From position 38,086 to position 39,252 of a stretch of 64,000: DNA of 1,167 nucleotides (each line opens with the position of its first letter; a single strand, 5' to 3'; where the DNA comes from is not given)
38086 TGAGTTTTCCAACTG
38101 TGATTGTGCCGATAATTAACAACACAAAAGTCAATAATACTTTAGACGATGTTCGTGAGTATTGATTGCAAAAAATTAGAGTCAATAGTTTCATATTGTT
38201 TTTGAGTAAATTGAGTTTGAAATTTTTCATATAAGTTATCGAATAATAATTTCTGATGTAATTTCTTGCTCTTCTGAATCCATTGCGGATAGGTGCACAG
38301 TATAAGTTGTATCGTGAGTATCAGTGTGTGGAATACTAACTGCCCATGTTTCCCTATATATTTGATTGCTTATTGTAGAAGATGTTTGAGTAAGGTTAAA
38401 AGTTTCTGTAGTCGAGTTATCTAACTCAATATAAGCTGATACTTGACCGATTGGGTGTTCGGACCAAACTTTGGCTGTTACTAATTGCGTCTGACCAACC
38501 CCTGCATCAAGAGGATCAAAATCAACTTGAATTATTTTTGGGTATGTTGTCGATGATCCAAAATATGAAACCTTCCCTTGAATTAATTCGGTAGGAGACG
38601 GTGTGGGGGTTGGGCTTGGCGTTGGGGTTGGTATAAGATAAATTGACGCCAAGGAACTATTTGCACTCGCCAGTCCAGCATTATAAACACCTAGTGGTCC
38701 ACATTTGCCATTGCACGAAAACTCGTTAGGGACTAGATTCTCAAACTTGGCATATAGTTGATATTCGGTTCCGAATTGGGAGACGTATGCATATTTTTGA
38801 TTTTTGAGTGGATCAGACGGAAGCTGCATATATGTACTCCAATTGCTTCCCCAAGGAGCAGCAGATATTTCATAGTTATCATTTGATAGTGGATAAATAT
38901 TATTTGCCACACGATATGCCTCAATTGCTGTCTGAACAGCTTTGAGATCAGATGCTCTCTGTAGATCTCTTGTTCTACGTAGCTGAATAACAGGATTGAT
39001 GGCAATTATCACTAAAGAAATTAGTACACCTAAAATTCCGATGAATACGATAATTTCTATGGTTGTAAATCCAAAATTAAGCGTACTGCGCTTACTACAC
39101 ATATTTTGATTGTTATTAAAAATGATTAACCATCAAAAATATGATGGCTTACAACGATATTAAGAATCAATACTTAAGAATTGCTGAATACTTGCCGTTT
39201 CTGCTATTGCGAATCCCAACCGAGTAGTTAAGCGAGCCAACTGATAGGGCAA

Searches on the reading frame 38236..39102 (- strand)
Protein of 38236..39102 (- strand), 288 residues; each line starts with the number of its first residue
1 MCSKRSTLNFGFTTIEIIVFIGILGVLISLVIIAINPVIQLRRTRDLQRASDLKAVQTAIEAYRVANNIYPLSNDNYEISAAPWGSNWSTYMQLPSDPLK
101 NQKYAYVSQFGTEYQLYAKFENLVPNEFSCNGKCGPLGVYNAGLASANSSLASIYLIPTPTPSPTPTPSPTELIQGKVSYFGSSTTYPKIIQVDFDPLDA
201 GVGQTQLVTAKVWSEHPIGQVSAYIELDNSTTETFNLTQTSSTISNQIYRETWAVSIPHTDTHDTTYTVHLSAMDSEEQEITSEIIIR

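Call 6: search_protein_families(library=pfam, proteins=[window:38236-39102:-], max_evalue=0.01)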
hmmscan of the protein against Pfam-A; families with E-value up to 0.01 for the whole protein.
window:38236-39102:- (288 aa): 2 families
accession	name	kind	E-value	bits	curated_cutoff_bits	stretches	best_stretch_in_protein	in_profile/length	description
PF08334.16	T2SSG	-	0.00046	20.6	21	1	48-109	13-79/108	Type II secretion system (T2SS), protein G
PF24384.1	Ig_TMM62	-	0.00052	20.1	27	1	207-285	37-119/128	TMEM62 Ig-like domain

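Call 7: search_protein_families(library=ncbifam, proteins=[window:38236-39102:-], max_evalue=0.01)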
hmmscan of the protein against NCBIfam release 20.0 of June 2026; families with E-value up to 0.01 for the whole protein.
window:38236-39102:- (288 aa): 4 families
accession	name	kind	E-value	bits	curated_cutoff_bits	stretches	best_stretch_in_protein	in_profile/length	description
TIGR01710.1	typeII_sec_gspG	equivalog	1.8e-10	40.9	88.85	1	11-110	2-105/134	type II secretion system major pseudopilin GspG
NF041775.1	typeIV_PilA_Myxo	equivalog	0.00046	20.2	400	1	6-91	7-88/214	type IV pilin protein PilA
NF041013.1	T4P_ComGE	equivalog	0.0019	18.3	49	1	11-68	5-61/83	competence type IV pilus minor pilin ComGE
NF040999.1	pilin_ComGC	equivalog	0.0094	16.1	75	0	11-71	3-61/84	competence type IV pilus major pilin ComGC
